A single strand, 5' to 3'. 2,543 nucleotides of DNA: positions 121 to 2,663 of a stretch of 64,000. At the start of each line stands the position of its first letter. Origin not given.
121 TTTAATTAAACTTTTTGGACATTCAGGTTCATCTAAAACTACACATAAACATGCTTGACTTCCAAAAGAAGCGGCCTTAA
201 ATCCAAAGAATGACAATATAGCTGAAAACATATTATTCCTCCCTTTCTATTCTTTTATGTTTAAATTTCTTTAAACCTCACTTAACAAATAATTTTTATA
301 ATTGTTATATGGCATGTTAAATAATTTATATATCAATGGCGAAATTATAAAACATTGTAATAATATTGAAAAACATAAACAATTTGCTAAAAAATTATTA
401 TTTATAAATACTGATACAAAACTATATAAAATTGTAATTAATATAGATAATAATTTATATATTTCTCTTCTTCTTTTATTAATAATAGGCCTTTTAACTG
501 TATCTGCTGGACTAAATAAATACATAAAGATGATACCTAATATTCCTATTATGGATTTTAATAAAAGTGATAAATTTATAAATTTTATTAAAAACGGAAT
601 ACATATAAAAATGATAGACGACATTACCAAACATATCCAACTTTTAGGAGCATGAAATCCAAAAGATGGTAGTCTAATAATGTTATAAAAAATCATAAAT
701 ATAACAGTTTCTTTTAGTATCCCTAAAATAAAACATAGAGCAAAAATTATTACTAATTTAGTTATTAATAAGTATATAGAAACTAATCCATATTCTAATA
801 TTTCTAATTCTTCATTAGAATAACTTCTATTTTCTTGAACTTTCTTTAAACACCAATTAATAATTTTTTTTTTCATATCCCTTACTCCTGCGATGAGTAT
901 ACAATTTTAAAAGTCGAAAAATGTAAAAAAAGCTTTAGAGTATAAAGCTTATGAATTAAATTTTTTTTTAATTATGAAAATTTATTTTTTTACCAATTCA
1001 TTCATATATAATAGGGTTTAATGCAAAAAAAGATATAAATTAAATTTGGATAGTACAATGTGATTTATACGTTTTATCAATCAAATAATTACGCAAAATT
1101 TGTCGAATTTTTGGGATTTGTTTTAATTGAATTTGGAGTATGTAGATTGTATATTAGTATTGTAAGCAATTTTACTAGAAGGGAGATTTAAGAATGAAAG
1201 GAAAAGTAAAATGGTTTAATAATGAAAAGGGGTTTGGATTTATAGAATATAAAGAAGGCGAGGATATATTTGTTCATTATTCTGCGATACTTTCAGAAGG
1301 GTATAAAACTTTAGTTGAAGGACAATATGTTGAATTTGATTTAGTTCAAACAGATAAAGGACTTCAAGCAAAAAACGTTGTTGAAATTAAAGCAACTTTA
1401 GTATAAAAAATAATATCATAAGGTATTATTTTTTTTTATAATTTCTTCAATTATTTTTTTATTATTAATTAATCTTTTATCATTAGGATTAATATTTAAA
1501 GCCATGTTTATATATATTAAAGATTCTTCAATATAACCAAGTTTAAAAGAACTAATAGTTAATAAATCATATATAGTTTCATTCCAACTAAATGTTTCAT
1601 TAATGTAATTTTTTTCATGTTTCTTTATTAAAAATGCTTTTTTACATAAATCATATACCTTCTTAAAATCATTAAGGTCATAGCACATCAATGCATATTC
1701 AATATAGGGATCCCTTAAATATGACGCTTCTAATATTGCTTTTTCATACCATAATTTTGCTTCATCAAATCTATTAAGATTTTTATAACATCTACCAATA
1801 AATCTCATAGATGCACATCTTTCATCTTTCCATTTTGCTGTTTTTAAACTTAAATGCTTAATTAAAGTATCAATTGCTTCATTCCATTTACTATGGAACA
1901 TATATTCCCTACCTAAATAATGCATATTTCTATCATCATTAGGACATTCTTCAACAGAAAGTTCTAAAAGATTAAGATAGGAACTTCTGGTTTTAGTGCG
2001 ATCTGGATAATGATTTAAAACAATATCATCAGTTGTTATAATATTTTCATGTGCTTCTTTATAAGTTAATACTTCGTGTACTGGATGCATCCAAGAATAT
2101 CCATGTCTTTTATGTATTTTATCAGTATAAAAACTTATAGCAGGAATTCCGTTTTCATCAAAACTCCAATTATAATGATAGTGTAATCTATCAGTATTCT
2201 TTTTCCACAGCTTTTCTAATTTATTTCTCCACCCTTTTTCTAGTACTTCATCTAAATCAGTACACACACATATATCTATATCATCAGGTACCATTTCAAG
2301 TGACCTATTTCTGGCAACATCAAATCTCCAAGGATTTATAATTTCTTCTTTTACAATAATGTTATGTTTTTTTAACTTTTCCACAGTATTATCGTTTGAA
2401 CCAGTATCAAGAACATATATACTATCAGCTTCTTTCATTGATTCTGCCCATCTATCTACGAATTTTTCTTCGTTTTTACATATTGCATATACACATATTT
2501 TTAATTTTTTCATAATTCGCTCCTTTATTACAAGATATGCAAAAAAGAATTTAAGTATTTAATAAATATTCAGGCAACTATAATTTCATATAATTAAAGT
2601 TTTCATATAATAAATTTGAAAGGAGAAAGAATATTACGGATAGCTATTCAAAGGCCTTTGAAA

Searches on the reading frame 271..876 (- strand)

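Call 51: search_protein_families(library=pfam, proteins=[window:271-876:-], max_evalue=0.001)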
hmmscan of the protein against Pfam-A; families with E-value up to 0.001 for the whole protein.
window:271-876:- (201 aa): 1 family
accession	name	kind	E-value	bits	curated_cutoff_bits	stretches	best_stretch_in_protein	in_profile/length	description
PF04647.20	AgrB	-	1e-34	120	23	1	6-177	5-184/185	Accessory gene regulator B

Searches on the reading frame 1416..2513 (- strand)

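Call 8: search_protein_families(library=pfam, proteins=[window:1416-2513:-], max_evalue=0.01)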
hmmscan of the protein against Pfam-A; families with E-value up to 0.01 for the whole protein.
window:1416-2513:- (365 aa): 8 families
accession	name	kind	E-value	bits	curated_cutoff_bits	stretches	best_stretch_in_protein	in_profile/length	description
PF07719.23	TPR_2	-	2.8e-09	36.8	27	1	238-261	6-29/34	Tetratricopeptide repeat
PF00535.33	Glycos_transf_2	-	5e-08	33.5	23.3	1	8-107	2-108/168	Glycosyl transferase family 2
PF13181.12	TPR_8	-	2.2e-06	27.8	25.7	1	239-260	7-28/34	Tetratricopeptide repeat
PF00515.34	TPR_1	-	5.3e-06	26.5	27.8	1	239-260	7-28/34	Tetratricopeptide repeat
PF13704.12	Glyco_tranf_2_4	-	0.00055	20.8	27.5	1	13-91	1-84/98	Glycosyl transferase family 2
PF12895.13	ANAPC3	-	0.0015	19.2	27.2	0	247-301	3-57/82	Anaphase-promoting complex, cyclosome, subunit 3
PF13176.12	TPR_7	-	0.0017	18.8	27.9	0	237-260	3-26/36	Tetratricopeptide repeat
PF13424.12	TPR_12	-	0.0033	18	30.1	0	209-260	18-72/77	Tetratricopeptide repeat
